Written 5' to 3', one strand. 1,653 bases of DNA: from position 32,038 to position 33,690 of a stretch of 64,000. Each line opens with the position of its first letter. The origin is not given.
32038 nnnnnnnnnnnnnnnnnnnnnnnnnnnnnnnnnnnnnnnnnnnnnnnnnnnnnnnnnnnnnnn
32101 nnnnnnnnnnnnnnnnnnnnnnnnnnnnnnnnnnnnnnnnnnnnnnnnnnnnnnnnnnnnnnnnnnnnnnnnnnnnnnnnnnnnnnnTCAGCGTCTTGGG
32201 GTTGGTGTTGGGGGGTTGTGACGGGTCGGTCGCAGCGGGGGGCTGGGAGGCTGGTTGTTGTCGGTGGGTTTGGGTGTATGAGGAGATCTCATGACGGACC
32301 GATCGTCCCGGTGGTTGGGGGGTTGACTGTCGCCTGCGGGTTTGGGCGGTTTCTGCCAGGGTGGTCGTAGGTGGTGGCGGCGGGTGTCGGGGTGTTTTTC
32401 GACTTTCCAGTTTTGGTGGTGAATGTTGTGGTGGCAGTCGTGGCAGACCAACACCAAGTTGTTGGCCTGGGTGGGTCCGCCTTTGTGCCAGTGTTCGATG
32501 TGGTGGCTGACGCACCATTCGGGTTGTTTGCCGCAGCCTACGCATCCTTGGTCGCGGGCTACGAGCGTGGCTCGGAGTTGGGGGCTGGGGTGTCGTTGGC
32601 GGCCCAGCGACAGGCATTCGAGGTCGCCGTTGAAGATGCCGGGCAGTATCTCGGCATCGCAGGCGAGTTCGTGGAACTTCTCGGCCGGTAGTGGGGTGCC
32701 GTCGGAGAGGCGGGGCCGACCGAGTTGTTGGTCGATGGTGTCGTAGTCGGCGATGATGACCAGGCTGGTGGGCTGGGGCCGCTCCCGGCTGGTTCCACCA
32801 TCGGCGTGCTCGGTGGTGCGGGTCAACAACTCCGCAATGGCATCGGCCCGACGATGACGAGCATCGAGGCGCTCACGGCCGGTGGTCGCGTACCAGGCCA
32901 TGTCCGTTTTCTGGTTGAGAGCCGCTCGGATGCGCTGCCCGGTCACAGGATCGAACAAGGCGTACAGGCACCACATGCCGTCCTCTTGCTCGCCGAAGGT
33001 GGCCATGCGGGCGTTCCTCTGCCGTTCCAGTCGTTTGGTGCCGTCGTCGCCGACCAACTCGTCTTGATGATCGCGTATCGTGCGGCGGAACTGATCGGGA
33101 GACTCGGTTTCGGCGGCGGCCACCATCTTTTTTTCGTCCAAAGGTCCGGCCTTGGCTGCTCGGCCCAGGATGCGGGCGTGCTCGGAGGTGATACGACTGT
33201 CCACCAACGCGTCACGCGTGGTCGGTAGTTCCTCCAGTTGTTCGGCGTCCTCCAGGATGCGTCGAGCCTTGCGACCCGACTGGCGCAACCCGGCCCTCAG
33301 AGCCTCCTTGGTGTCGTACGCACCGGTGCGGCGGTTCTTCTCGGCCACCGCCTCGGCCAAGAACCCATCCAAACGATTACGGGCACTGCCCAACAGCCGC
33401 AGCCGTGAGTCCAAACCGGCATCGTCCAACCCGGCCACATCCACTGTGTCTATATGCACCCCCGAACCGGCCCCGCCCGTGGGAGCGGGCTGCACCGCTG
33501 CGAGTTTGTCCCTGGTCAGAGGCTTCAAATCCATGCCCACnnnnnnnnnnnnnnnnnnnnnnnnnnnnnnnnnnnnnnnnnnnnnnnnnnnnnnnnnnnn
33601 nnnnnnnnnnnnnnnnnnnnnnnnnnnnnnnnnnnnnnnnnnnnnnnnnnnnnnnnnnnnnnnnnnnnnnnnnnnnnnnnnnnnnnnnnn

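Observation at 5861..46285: Repeat periods place the duplicated start in frame with the duplicated stop, preserving termination-reinitiation coupling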

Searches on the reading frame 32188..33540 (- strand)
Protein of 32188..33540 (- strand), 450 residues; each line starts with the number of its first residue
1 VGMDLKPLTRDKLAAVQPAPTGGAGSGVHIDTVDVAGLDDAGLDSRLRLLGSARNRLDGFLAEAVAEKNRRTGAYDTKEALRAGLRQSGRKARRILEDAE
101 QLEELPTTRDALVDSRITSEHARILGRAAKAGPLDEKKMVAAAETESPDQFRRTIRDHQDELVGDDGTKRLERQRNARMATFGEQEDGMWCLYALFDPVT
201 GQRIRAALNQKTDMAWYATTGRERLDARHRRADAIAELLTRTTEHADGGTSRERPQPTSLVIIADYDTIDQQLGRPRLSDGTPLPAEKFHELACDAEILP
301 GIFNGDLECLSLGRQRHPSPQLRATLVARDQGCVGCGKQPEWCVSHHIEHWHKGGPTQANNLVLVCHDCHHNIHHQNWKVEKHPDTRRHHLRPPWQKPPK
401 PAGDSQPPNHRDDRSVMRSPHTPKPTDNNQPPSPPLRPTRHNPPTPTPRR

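Call 57: search_protein_families(library=pfam, proteins=[window:32188-33540:-], max_evalue=0.001)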
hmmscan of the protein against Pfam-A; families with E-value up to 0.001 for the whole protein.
window:32188-33540:- (450 aa): 2 families
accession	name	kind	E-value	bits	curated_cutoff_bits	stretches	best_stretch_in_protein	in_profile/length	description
PF02720.22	DUF222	-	1.1e-16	61.6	24.4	1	65-330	27-306/306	Domain of unknown function (DUF222)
PF01844.29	HNH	-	1.1e-05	25.9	21.4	1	333-376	1-47/47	HNH endonuclease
